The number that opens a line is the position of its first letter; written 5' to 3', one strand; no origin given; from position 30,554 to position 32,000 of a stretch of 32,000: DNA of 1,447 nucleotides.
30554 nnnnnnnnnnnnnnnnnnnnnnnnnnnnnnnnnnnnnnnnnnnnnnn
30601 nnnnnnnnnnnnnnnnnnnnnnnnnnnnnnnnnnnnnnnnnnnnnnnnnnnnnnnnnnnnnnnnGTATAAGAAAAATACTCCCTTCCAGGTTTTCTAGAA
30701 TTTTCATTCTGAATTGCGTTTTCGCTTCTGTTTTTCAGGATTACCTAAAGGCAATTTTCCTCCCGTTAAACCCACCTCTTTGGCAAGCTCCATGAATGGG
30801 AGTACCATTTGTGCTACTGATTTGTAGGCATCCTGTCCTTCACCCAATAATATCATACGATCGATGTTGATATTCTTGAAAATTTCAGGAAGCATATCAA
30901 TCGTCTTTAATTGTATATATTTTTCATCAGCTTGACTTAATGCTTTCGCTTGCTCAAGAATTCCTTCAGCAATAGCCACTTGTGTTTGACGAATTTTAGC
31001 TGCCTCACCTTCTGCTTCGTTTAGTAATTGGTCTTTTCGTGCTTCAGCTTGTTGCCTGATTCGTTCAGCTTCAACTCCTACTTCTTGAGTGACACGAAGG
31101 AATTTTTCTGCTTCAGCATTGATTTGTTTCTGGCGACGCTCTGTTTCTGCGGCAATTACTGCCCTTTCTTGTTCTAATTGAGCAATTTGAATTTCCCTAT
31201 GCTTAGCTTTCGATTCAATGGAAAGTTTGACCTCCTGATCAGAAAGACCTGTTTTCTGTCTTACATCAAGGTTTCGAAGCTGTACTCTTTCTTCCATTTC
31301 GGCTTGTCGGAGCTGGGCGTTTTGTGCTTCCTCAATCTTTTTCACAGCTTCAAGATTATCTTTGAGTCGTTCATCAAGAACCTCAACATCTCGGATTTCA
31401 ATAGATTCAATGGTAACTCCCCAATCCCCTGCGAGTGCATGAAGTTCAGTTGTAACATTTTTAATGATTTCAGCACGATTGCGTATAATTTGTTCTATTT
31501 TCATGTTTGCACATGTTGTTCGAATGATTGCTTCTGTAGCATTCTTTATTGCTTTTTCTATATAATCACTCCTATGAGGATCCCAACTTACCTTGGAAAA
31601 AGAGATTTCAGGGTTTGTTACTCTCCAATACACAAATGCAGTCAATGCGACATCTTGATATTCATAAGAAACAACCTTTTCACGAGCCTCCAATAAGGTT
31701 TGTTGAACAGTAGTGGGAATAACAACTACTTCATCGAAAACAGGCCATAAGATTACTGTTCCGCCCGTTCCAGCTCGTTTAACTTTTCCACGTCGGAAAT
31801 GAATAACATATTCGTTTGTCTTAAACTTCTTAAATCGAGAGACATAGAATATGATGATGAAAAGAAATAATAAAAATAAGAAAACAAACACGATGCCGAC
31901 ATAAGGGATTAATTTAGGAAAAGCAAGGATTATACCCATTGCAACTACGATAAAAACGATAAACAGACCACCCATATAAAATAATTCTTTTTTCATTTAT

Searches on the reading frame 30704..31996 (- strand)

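Call 76: search_protein_families(library=pfam, proteins=[window:30704-31996:-], max_evalue=0.0001)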
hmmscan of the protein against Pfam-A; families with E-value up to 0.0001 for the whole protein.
window:30704-31996:- (430 aa): 1 family
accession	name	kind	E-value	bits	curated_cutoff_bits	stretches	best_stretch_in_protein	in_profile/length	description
PF01145.31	Band_7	-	2e-27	96.8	23.6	1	58-235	3-175/176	SPFH domain / Band 7 family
